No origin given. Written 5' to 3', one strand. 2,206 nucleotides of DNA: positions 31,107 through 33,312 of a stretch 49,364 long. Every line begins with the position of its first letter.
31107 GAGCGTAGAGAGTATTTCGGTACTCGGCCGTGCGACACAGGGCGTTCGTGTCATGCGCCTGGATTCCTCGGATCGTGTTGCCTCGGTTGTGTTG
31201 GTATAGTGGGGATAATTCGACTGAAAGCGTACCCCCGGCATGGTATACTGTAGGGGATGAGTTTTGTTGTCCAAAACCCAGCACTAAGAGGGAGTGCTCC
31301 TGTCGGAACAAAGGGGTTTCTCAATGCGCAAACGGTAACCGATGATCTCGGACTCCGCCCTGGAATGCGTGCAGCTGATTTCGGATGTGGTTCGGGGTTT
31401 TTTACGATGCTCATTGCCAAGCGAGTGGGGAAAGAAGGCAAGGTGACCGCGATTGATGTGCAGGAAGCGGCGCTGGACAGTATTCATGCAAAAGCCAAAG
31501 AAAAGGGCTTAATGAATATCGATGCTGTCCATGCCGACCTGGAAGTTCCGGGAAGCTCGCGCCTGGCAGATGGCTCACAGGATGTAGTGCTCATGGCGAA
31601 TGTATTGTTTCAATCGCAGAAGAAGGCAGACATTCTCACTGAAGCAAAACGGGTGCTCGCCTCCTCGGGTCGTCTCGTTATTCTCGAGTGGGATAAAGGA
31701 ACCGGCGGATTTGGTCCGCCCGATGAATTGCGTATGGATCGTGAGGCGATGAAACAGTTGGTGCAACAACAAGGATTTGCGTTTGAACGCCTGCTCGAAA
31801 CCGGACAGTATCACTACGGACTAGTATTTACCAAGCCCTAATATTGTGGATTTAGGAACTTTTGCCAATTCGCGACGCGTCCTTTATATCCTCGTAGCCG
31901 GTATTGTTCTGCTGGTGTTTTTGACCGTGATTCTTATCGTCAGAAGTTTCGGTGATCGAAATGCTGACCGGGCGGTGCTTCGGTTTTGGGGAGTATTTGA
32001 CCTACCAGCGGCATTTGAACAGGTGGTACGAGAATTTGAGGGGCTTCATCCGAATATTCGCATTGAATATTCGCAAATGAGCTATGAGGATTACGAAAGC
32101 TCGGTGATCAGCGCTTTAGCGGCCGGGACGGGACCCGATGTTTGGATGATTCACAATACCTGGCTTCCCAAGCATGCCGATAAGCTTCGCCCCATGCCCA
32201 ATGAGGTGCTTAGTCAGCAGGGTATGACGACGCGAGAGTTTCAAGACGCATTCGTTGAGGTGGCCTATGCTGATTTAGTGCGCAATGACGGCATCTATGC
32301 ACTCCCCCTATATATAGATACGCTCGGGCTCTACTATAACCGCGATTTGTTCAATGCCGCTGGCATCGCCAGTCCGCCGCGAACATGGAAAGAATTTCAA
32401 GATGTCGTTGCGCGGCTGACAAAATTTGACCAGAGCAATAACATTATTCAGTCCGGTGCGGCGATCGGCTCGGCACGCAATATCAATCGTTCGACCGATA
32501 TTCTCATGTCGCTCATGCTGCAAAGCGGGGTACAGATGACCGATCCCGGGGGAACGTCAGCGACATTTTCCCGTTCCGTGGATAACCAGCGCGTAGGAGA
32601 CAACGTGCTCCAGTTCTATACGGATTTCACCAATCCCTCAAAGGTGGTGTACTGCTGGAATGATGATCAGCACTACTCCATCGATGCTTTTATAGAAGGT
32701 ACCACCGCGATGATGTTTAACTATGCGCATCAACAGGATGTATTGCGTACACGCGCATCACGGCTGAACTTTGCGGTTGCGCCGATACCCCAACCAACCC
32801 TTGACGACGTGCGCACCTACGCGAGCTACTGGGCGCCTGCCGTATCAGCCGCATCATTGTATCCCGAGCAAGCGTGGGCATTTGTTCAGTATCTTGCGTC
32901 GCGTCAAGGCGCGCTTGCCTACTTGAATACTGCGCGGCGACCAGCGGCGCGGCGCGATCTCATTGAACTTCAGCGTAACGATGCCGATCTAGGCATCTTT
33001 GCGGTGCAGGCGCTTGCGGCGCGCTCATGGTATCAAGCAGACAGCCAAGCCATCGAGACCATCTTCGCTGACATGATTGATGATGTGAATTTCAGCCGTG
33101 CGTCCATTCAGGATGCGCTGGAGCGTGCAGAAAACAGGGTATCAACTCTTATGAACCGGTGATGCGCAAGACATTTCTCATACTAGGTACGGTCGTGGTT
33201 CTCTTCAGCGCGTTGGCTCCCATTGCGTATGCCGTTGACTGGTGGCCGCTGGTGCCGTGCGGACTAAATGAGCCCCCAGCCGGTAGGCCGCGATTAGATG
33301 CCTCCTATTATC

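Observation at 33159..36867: Tandem array of five divergent T4SS-pilin-like genes: candidate surface-filament locus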

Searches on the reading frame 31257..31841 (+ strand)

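Call 9: search_protein_families(library=pfam, proteins=[window:31257-31841:+], max_evalue=0.01)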
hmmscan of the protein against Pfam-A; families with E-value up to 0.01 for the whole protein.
window:31257-31841:+ (194 aa): 16 families
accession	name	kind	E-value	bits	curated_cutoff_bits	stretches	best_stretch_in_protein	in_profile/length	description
PF13847.12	Methyltransf_31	-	6.7e-19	68.5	27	1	34-146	2-113/145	Methyltransferase domain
PF13649.12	Methyltransf_25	-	2.8e-16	60.4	27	1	40-138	2-97/97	Methyltransferase domain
PF08241.18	Methyltransf_11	-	3.8e-16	59.9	21.2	1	41-142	2-95/95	Methyltransferase domain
PF01209.24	Ubie_methyltran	-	2.7e-14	53.5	20.1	1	27-147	39-156/233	ubiE/COQ5 methyltransferase family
PF08242.18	Methyltransf_12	-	3.5e-11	44.1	30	1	41-140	2-98/98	Methyltransferase domain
PF05175.20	MTS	-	1.1e-10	41.9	23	1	36-143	32-139/170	Methyltransferase small domain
PF01135.25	PCMT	-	4.9e-08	33.4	20.3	1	26-94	64-132/210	Protein-L-isoaspartate(D-aspartate) O-methyltransferase (PCMT)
PF13489.12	Methyltransf_23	-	5.6e-06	26.6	27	1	33-157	20-124/164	Methyltransferase domain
PF01728.25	FtsJ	-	8.5e-06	26.2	24.1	1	30-92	15-77/181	FtsJ-like methyltransferase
PF06325.19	PrmA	-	7.2e-05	22.9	22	1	34-140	160-256/296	Ribosomal protein L11 methyltransferase (PrmA)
PF13679.12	Methyltransf_32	-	0.00053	20.4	27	1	37-101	27-93/143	Methyltransferase domain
PF02390.23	Methyltransf_4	-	0.0018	18.2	24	1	40-94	6-59/173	Putative methyltransferase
PF07021.18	MetW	-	0.0019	18.3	21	1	33-133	11-101/193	Methionine biosynthesis protein MetW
PF06080.18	DUF938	-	0.0026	18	27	1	41-144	31-139/202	Protein of unknown function (DUF938)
PF08704.16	GCD14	-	0.0029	17.7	26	1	26-98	31-104/247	tRNA methyltransferase complex GCD14 subunit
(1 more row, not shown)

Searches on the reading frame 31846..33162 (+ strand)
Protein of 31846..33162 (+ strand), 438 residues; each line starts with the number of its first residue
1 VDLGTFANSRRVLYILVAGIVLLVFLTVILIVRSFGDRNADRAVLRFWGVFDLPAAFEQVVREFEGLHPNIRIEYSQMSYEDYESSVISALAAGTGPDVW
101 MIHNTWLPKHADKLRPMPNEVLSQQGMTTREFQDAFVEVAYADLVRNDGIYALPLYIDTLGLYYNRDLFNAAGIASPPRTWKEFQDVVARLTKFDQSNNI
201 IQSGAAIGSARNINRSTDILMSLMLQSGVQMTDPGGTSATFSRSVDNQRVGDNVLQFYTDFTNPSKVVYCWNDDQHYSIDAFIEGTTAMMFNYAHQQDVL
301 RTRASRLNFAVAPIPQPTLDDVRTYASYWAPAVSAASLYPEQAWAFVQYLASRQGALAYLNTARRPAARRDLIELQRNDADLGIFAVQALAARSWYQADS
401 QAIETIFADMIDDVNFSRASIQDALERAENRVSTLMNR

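Call 9: search_protein_families(library=pfam, proteins=[window:31846-33162:+], max_evalue=0.01)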
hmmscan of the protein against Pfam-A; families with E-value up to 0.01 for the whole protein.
window:31846-33162:+ (438 aa): 2 families
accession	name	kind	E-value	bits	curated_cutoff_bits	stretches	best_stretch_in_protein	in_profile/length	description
PF01547.30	SBP_bac_1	-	6.3e-32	112.2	26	1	55-355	8-305/307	Bacterial extracellular solute-binding protein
PF13416.11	SBP_bac_8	-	1.3e-29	104.3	27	1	59-367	1-260/279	Bacterial extracellular solute-binding protein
